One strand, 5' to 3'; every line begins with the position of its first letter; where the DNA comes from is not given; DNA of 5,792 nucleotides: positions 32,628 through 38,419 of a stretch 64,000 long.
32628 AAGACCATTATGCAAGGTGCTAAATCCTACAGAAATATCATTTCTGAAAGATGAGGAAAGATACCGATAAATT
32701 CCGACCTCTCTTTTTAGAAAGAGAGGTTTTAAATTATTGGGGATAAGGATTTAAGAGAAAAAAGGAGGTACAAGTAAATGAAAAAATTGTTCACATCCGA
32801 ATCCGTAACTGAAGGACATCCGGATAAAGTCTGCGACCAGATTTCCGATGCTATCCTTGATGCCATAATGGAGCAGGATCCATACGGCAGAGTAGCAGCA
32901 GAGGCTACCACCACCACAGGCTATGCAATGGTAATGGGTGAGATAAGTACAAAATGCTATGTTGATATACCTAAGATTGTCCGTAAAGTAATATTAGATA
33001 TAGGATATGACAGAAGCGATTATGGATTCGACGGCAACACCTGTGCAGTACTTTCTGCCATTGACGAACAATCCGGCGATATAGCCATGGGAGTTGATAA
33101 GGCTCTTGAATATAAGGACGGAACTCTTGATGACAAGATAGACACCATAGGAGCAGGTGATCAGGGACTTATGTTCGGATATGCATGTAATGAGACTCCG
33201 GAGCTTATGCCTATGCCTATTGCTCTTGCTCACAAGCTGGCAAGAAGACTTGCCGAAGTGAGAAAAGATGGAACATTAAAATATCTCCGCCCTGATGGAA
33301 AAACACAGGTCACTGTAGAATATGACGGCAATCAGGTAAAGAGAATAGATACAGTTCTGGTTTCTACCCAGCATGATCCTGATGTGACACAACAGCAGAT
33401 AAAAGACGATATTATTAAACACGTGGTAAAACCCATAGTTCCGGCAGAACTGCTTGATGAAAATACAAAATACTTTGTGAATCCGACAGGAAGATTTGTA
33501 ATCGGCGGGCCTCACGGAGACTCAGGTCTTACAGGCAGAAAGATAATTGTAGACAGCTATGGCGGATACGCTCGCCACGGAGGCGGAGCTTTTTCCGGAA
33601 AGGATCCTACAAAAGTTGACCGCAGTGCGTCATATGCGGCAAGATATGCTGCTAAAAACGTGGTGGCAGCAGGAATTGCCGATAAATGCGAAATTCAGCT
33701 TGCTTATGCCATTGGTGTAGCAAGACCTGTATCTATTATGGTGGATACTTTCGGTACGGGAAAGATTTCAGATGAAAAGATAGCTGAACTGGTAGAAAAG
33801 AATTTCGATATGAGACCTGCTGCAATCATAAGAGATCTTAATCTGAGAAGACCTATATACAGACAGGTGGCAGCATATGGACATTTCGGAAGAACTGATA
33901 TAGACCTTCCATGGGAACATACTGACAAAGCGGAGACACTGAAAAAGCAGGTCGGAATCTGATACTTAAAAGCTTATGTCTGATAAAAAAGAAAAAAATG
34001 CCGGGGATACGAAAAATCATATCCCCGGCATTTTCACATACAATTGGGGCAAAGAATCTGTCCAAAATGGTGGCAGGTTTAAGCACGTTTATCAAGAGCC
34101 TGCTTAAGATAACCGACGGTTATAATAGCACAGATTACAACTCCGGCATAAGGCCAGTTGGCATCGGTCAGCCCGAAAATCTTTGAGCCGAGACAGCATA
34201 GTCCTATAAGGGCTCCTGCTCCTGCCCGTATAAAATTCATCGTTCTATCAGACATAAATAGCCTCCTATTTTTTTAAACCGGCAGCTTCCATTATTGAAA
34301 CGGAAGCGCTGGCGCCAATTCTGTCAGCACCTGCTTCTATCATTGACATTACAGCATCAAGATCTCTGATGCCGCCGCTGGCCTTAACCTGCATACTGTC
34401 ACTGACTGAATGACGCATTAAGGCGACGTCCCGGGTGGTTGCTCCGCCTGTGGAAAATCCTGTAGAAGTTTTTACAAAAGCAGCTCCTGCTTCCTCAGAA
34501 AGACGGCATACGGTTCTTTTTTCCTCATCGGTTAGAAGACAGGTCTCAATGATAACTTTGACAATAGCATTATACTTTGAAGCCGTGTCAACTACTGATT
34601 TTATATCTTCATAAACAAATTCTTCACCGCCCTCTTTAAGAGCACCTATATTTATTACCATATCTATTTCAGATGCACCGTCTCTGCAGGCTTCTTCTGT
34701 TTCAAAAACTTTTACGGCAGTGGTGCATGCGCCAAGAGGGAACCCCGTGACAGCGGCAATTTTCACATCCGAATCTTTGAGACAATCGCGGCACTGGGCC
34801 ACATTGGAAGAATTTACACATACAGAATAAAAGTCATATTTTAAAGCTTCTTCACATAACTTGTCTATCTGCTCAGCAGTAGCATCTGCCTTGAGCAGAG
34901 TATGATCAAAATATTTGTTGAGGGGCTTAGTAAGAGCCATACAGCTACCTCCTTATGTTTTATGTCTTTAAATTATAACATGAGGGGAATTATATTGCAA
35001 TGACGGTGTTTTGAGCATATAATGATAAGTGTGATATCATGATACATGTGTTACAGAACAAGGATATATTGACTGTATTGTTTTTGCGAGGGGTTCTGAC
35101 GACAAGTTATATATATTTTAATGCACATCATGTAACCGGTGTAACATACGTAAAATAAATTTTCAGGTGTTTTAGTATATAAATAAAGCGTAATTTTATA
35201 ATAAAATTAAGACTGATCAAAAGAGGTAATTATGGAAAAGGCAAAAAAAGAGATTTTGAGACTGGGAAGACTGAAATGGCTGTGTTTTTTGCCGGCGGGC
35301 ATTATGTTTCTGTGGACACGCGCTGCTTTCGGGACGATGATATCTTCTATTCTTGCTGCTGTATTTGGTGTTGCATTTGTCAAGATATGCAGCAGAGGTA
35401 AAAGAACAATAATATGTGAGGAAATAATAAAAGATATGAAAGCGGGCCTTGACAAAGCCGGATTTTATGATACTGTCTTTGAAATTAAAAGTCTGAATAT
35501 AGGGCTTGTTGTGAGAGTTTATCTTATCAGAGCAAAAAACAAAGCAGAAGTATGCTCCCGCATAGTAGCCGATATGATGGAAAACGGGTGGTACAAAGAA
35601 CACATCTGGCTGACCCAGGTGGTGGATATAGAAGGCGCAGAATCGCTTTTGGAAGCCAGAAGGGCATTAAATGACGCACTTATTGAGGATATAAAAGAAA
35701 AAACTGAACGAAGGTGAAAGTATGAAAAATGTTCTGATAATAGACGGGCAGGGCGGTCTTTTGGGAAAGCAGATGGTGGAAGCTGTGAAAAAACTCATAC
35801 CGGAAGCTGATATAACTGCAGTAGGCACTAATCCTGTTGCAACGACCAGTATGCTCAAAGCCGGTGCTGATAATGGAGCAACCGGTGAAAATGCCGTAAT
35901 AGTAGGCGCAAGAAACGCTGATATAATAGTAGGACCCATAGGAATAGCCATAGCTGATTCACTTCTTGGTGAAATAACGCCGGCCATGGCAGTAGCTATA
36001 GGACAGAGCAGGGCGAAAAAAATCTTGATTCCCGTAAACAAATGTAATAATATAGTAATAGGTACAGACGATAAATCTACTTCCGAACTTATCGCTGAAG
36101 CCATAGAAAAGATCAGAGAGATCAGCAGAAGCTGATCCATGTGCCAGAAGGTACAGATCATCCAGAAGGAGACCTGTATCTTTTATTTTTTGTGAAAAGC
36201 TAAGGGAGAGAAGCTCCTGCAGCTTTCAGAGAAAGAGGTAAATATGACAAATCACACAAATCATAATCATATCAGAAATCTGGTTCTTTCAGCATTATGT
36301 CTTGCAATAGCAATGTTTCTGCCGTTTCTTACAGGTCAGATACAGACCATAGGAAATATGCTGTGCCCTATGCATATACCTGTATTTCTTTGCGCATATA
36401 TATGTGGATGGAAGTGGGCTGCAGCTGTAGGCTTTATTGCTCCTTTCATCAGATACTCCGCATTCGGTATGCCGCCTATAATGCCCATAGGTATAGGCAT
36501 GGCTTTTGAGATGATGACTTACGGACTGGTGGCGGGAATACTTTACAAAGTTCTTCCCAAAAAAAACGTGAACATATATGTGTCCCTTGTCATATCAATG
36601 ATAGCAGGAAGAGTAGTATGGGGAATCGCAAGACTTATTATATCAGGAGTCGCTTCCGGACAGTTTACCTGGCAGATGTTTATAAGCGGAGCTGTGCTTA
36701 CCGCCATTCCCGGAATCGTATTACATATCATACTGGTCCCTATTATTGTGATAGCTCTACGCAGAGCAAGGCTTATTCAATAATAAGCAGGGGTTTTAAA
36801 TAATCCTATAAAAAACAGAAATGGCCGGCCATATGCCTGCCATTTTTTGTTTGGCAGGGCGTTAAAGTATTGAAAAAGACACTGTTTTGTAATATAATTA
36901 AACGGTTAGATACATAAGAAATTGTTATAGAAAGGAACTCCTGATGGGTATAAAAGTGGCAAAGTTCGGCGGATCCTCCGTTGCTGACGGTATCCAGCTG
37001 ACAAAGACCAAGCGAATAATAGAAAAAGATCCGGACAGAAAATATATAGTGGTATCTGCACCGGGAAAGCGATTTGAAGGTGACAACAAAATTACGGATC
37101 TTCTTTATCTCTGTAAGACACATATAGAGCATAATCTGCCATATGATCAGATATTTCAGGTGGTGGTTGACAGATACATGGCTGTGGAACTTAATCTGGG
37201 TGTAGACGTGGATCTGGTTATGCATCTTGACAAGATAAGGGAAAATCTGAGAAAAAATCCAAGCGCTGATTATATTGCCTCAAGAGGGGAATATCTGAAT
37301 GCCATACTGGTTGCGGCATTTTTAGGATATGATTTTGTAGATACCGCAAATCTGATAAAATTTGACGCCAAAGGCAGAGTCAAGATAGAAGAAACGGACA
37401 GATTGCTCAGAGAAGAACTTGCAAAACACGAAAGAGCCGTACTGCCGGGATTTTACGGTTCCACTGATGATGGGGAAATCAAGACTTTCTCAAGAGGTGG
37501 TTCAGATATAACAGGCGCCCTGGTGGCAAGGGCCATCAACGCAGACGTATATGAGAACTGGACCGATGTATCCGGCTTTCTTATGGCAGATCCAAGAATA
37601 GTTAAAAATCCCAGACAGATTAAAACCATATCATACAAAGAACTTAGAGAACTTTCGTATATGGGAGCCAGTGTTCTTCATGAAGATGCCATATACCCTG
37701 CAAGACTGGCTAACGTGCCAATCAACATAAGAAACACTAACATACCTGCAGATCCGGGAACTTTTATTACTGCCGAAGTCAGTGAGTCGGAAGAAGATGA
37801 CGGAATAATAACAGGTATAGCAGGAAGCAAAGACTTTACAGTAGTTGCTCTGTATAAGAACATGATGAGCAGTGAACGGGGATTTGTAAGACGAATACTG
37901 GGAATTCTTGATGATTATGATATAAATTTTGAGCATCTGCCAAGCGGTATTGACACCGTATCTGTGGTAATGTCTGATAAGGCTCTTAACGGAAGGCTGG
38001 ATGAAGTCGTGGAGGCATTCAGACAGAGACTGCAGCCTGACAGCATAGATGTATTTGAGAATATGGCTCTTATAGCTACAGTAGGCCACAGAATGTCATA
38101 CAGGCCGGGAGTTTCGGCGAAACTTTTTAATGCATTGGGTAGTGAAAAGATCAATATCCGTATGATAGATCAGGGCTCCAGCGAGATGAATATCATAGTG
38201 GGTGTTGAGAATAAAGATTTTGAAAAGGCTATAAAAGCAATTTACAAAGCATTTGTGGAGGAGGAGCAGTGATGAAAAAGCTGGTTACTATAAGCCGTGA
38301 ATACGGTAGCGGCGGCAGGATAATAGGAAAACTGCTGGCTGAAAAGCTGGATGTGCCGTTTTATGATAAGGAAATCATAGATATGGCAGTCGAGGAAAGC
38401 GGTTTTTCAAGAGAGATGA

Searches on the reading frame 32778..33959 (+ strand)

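Call 88: search_protein_families(library=pfam, proteins=[window:32778-33959:+], max_evalue=1e-8)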
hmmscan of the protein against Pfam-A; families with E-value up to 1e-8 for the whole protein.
window:32778-33959:+ (394 aa): 3 families
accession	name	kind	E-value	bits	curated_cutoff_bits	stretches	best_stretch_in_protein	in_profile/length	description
PF02773.21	S-AdoMet_synt_C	-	7.2e-71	237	25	1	242-380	1-137/138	S-adenosylmethionine synthetase, C-terminal domain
PF02772.21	S-AdoMet_synt_M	-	3.9e-54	182.3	29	1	124-240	2-120/120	S-adenosylmethionine synthetase, central domain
PF00438.25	S-AdoMet_synt_N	-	8.2e-43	145.4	33.1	1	3-99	2-98/99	S-adenosylmethionine synthetase, N-terminal domain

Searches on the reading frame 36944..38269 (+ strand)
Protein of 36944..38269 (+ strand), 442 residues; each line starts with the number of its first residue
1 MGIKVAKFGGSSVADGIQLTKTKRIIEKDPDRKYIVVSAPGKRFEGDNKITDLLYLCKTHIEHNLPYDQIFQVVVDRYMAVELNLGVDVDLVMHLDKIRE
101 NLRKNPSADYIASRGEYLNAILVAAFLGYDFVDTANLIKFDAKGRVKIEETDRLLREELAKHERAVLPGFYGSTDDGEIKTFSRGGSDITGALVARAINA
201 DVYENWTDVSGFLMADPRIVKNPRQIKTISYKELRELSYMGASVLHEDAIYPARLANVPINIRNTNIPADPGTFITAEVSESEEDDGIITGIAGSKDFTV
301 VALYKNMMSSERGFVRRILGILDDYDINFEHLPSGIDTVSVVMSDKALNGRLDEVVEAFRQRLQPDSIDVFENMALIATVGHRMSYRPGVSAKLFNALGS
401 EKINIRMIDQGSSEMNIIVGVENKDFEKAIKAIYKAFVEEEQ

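Call 88: search_protein_families(library=pfam, proteins=[window:36944-38269:+], max_evalue=1e-8)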
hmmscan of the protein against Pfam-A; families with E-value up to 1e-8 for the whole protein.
window:36944-38269:+ (442 aa): 3 families
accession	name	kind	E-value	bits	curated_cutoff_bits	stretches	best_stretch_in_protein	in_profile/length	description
PF00696.33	AA_kinase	-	4.5e-33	115.4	24.9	1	3-264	2-234/234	Amino acid kinase family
PF22468.2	ACT_9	-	8.1e-26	90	27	1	377-437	1-61/61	ACT domain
PF01842.31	ACT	-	1.8e-11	44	27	0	387-435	10-63/66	ACT domain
